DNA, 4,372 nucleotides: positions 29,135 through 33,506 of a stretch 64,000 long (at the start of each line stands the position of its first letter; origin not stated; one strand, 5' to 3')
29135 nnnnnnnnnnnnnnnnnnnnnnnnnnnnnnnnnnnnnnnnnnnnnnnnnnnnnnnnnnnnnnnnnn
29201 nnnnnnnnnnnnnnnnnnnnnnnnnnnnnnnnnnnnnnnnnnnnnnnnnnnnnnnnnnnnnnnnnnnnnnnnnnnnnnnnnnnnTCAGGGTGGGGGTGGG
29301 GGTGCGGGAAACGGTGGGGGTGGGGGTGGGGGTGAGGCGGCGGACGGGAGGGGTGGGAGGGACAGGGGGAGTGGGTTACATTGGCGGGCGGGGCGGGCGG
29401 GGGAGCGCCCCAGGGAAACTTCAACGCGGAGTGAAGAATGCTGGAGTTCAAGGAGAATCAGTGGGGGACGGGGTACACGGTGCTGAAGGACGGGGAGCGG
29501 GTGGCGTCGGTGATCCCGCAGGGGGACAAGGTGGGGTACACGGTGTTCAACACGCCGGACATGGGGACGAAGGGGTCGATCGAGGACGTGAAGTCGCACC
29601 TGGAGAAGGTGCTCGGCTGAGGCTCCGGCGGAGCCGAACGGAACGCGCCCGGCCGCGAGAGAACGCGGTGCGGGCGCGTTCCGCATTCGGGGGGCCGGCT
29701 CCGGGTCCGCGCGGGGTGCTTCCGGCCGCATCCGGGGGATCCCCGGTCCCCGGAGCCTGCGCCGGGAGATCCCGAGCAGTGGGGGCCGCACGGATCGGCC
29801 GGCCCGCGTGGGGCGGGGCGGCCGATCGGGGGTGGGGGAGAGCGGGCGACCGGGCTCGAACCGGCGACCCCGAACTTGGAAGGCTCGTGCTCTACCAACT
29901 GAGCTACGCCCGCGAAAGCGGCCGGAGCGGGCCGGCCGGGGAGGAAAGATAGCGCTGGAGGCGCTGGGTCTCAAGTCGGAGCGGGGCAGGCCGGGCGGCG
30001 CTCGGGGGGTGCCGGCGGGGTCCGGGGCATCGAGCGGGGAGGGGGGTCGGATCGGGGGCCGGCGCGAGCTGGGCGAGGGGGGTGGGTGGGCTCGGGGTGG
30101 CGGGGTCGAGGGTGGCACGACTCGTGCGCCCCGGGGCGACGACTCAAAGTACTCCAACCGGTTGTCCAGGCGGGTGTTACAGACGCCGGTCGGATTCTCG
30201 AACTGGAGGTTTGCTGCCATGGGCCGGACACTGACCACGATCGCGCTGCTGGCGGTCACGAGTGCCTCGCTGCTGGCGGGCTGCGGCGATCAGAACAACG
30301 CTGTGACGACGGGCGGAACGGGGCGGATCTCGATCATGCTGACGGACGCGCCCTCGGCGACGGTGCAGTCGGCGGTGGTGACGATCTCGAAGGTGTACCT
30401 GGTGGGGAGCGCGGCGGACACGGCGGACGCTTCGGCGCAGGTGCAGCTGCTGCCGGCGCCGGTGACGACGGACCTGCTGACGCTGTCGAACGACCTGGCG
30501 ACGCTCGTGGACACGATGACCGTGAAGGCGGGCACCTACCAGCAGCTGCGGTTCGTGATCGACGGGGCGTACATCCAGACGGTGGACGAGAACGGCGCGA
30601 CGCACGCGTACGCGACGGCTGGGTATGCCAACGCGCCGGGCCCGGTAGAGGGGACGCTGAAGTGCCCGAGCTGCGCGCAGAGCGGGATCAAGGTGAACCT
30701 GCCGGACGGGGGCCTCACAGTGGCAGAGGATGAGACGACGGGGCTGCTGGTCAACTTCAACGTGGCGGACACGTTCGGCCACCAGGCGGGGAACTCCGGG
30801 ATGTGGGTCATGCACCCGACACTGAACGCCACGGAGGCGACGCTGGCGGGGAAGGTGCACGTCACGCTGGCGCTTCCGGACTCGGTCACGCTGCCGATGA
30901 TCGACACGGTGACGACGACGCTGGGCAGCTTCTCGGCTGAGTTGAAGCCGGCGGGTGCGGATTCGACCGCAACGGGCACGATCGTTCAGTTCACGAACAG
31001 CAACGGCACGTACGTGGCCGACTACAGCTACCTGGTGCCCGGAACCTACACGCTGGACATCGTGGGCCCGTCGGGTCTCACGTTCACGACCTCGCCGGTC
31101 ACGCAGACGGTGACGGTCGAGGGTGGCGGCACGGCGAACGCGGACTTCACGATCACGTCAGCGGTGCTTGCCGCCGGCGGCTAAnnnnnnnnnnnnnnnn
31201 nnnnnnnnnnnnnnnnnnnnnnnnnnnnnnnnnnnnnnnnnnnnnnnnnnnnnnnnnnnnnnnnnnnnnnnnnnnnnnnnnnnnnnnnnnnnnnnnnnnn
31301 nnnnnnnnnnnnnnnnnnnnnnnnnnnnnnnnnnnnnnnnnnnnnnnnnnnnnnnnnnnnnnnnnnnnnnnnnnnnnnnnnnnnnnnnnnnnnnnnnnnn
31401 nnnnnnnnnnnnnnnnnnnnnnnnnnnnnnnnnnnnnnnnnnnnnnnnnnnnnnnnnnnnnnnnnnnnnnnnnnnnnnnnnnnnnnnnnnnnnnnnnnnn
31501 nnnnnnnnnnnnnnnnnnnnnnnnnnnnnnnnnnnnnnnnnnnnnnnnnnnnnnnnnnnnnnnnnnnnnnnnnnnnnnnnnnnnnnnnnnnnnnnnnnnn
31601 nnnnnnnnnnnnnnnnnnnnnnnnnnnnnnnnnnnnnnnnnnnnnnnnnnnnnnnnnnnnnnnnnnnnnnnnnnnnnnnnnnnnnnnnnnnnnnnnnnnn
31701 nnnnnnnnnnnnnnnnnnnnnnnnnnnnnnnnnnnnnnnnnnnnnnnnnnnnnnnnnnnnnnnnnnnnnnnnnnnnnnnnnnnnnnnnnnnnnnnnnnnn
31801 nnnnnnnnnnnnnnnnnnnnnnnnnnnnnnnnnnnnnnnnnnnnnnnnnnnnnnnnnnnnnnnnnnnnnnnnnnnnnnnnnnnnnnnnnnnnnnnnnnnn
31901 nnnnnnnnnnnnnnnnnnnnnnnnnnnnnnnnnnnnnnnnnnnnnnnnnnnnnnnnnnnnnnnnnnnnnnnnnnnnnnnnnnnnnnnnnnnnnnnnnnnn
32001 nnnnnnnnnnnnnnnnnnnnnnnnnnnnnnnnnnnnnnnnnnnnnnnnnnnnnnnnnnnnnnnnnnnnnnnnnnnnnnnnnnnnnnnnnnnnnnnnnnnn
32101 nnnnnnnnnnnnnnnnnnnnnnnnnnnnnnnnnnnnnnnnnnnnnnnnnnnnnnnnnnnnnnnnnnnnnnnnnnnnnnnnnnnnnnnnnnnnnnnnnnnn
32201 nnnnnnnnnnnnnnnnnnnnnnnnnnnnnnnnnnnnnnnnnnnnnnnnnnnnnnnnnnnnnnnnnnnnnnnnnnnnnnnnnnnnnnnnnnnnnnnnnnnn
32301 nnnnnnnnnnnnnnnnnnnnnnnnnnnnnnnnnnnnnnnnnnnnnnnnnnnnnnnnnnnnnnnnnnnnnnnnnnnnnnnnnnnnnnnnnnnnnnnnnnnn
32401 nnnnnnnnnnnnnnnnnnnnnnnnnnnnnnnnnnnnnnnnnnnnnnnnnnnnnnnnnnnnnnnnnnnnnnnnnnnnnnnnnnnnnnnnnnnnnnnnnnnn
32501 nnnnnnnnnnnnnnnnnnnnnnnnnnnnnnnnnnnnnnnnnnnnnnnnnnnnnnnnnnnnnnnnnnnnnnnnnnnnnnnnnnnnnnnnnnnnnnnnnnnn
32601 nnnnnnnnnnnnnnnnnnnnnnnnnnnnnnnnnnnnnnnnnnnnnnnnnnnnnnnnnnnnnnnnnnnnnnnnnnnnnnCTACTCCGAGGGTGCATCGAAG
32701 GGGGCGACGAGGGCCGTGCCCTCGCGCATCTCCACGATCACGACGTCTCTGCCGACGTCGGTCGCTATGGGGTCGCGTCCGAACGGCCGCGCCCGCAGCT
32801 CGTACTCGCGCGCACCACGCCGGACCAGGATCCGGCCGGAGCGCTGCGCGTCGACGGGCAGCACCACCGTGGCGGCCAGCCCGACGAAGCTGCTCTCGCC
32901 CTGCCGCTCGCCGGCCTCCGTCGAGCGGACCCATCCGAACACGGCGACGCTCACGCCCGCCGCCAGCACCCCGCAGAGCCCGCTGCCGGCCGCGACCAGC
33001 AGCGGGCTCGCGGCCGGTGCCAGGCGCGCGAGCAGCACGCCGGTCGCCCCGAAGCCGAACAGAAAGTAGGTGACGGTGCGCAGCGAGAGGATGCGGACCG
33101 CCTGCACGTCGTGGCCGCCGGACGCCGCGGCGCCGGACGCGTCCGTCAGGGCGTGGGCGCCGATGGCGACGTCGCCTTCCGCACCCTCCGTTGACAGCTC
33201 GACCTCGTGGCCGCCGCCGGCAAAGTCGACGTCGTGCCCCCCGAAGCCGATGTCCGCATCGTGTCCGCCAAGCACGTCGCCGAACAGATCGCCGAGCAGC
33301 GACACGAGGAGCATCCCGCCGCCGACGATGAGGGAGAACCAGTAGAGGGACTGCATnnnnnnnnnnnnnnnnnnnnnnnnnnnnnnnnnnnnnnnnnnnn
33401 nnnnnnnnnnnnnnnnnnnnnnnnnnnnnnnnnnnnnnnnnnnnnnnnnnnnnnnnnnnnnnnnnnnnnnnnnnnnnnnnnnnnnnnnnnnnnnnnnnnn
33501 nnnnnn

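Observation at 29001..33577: Conserved thrU-(tyrU)-glyT-thrT-tufB tRNA leader interrupted by a ~4.4 kb insert; tRNA-Tyr absent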

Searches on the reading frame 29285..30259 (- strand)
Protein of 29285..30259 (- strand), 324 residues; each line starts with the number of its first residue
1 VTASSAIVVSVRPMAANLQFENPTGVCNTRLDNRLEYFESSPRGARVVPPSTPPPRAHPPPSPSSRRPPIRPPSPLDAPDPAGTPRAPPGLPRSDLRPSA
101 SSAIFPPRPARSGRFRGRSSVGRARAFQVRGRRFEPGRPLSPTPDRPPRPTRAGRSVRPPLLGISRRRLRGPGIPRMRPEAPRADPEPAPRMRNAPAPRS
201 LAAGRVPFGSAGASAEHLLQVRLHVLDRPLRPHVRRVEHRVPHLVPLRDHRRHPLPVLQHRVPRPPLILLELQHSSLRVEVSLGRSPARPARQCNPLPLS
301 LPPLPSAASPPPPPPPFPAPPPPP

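Call 4: search_protein_families(library=pfam, proteins=[window:29285-30259:-], max_evalue=0.01)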
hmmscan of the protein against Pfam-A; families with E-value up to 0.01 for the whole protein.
window:29285-30259:- (324 aa): 0 families

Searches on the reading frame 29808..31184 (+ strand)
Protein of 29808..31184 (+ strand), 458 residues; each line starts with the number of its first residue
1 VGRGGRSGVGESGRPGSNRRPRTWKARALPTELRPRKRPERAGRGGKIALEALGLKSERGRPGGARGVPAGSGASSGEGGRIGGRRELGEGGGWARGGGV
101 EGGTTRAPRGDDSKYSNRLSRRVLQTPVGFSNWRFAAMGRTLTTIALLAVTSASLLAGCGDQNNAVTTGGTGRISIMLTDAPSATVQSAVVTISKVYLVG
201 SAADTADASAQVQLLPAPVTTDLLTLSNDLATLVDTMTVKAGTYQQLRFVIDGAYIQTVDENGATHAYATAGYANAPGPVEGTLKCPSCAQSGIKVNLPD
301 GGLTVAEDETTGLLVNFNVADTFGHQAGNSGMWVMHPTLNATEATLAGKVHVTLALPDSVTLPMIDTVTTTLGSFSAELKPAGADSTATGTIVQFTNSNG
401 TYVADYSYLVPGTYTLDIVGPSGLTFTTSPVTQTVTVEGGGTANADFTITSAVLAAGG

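Call 4: search_protein_families(library=pfam, proteins=[window:29808-31184:+], max_evalue=0.01)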
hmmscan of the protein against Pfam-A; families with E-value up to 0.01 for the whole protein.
window:29808-31184:+ (458 aa): 1 family
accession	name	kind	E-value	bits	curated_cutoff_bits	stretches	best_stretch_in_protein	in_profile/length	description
PF14321.11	DUF4382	-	6.7e-25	88.3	25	1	171-337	1-136/136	Domain of unknown function (DUF4382)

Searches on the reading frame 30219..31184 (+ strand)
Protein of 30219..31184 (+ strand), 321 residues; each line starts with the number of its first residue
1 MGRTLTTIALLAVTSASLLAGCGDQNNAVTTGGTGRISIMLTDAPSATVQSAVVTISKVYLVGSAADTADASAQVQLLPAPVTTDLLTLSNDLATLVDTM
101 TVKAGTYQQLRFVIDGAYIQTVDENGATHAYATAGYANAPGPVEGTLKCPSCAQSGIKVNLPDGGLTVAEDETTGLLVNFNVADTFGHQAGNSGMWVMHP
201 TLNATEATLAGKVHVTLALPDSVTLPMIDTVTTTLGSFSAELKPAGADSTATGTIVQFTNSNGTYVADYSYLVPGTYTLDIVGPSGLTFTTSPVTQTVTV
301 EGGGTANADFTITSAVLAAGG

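Call 48: search_protein_families(library=ncbifam, proteins=[window:30219-31184:+], max_evalue=1)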
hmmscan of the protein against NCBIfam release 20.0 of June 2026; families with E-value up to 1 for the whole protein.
window:30219-31184:+ (321 aa): 1 family
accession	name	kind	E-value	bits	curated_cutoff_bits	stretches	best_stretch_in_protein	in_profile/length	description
TIGR03000.1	plancto_dom_1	domain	0.16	11.9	43.1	1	230-310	4-75/75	TIGR03000 domain-containing protein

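Call 75: search_protein_families(library=phrogs, proteins=[window:30219-31184:+], max_evalue=0.01)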
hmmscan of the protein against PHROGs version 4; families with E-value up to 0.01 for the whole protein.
window:30219-31184:+ (321 aa): 0 families

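Call 76: search_protein_families(library=padloc, proteins=[window:30219-31184:+], max_evalue=0.01)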
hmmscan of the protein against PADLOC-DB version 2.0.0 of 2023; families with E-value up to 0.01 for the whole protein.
window:30219-31184:+ (321 aa): 0 families

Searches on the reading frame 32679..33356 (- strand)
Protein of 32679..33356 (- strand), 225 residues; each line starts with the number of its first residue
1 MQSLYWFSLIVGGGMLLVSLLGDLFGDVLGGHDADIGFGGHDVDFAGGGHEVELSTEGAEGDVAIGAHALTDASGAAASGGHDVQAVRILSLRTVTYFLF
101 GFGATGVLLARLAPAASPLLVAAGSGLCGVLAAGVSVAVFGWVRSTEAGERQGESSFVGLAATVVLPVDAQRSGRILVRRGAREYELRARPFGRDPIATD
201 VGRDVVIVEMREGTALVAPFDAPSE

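Call 4: search_protein_families(library=pfam, proteins=[window:32679-33356:-], max_evalue=0.01)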
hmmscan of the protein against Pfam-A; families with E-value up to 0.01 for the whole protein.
window:32679-33356:- (225 aa): 0 families

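Call 47: search_protein_families(library=pfam, proteins=[window:32679-33356:-], max_evalue=10)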
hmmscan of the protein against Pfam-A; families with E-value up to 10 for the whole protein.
window:32679-33356:- (225 aa): 1 family
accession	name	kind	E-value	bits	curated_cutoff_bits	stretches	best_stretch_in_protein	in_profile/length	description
PF05305.19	DUF732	-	0.012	16.4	22.4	1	117-164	18-68/72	Protein of unknown function (DUF732)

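Call 48: search_protein_families(library=ncbifam, proteins=[window:32679-33356:-], max_evalue=1)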
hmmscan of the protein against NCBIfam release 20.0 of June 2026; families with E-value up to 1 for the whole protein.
window:32679-33356:- (225 aa): 0 families

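Call 63: predict_structure(protein=window:32679-33356:-)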
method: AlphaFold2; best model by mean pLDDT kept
length: 225 residues; sequences in the alignment: 1
mean_pLDDT: 43.6   pTM: 0.26
mean pLDDT of the five models: 43.6, 43.1, 42.5, 37.0, 28.1
residues with pLDDT >= 90: 0; 70-90: 3; 50-70: 84; < 50: 138
segments of 3 or more residues with pLDDT < 50: 29-93, 128-130, 132-168, 192-206, 213-225
pLDDT, mean of each block of 10 residues (from residue 1): 65 63 57 31 27 29 23 27 29 51 57 56 52 43 34 31 41 60 61 45 45 38 35
secondary structure, 60 per line:
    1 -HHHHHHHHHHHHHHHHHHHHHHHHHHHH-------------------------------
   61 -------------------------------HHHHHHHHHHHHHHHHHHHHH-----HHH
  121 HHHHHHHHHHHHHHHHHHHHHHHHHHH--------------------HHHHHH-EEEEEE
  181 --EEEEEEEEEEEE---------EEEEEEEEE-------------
elements in order: H2-29 H92-112 H118-147 H168-173 E175-180 E183-194 E204-212

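Call 64: search_solved_structures(query=A2, max_evalue=10, show_alignments=2)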
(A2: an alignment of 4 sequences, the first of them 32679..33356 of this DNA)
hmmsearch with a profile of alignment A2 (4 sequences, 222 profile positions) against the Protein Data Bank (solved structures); distinct sequences matched with E-value up to 10: 0.

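Call 75: search_protein_families(library=phrogs, proteins=[window:32679-33356:-], max_evalue=0.01)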
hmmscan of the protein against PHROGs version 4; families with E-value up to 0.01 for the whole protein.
window:32679-33356:- (225 aa): 0 families

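Call 76: search_protein_families(library=padloc, proteins=[window:32679-33356:-], max_evalue=0.01)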
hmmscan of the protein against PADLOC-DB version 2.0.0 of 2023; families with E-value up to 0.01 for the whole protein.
window:32679-33356:- (225 aa): 0 families
